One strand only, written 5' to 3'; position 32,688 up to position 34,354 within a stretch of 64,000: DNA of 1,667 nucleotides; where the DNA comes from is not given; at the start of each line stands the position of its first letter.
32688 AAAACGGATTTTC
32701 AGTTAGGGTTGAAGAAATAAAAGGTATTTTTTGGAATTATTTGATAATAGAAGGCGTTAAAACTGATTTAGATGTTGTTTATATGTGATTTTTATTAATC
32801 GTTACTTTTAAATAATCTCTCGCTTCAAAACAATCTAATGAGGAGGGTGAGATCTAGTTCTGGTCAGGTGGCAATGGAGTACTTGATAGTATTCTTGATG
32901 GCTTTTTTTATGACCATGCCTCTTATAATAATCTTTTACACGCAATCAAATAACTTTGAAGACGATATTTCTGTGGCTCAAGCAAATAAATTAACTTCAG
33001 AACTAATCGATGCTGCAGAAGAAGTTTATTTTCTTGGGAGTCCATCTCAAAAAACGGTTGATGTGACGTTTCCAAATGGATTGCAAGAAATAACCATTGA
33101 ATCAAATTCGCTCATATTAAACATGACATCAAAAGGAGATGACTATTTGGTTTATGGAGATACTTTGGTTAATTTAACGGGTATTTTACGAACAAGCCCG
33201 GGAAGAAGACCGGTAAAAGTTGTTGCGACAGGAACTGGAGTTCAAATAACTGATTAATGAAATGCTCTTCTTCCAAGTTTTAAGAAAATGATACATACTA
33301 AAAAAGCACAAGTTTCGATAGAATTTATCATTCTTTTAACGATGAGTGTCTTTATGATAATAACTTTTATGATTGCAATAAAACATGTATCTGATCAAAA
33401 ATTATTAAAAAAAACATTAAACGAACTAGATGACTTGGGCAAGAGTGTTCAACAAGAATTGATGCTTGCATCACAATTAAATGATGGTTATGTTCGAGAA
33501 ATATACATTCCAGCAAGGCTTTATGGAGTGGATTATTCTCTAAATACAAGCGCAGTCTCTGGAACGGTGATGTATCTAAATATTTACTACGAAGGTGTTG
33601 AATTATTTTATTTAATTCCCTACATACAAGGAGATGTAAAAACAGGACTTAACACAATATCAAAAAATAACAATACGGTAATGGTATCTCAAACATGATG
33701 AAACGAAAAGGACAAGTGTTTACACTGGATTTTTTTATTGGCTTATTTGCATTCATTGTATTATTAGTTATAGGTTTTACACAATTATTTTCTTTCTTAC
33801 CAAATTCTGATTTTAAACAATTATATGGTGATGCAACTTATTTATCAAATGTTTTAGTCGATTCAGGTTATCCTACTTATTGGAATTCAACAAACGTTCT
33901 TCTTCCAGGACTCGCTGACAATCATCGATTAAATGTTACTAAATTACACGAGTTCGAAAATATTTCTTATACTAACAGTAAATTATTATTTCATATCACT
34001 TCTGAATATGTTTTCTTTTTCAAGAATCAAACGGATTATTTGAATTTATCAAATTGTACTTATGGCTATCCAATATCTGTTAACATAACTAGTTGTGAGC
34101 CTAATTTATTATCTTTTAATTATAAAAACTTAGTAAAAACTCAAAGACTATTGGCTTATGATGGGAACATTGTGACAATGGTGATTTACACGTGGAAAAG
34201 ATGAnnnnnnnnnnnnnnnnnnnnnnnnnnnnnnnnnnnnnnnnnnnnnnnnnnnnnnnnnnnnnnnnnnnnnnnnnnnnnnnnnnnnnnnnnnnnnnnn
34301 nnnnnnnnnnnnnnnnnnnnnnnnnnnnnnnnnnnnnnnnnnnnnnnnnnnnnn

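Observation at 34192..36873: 893-aa pilin-like protein with a MIDAS-containing vWA domain: probable pilus-tip or minor-pilin adhesin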

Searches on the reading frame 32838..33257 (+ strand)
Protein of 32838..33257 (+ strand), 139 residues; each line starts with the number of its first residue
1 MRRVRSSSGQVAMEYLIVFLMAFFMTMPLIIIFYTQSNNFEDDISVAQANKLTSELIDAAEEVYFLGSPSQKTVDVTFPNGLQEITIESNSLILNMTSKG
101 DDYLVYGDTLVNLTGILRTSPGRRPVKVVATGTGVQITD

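Call 3: search_protein_families(library=pfam, proteins=[window:32838-33257:+], max_evalue=0.1)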
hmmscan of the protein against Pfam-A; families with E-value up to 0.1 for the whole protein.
window:32838-33257:+ (139 aa): 0 families

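Call 4: search_protein_families(library=ncbifam, proteins=[window:32838-33257:+], max_evalue=0.1)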
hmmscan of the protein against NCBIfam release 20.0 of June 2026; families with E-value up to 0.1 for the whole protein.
window:32838-33257:+ (139 aa): 1 family
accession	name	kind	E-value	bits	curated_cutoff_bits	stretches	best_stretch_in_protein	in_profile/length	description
NF046074.1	UpsB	equivalog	0.016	15.3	70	1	16-118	10-106/126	pilin subunit UpsB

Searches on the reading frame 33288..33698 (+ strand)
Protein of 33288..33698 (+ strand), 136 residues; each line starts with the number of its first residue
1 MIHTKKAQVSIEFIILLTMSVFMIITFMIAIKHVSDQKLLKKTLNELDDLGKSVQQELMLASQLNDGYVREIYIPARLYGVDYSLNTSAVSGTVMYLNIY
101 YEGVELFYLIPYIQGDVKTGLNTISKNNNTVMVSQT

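Call 3: search_protein_families(library=pfam, proteins=[window:33288-33698:+], max_evalue=0.1)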
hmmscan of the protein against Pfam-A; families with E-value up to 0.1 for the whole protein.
window:33288-33698:+ (136 aa): 2 families
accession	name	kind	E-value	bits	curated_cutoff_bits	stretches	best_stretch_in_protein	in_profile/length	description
PF04021.17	Class_IIIsignal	-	0.0017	18.7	23.7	1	5-18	1-14/27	Class III signal peptide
PF08395.17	7tm_7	-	0.061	13.1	26.6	0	11-60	66-115/370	7tm Chemosensory receptor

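Call 4: search_protein_families(library=ncbifam, proteins=[window:33288-33698:+], max_evalue=0.1)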
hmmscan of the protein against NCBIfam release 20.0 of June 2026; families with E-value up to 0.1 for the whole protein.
window:33288-33698:+ (136 aa): 0 families

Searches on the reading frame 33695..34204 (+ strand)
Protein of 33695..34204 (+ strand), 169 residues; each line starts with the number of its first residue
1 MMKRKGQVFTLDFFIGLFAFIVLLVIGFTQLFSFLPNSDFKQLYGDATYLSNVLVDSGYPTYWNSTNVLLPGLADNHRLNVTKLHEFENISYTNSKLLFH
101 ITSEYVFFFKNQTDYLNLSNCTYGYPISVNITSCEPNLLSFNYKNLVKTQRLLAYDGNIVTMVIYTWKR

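Call 3: search_protein_families(library=pfam, proteins=[window:33695-34204:+], max_evalue=0.1)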
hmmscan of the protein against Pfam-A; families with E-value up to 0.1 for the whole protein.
window:33695-34204:+ (169 aa): 0 families

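Call 4: search_protein_families(library=ncbifam, proteins=[window:33695-34204:+], max_evalue=0.1)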
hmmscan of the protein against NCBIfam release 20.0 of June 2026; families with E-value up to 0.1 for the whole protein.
window:33695-34204:+ (169 aa): 1 family
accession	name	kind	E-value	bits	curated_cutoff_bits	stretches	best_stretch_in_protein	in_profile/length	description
NF053876.1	DS32_2_antiphage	equivalog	0.03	13.4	240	1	102-133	5-36/181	NADAR family anti-phage protein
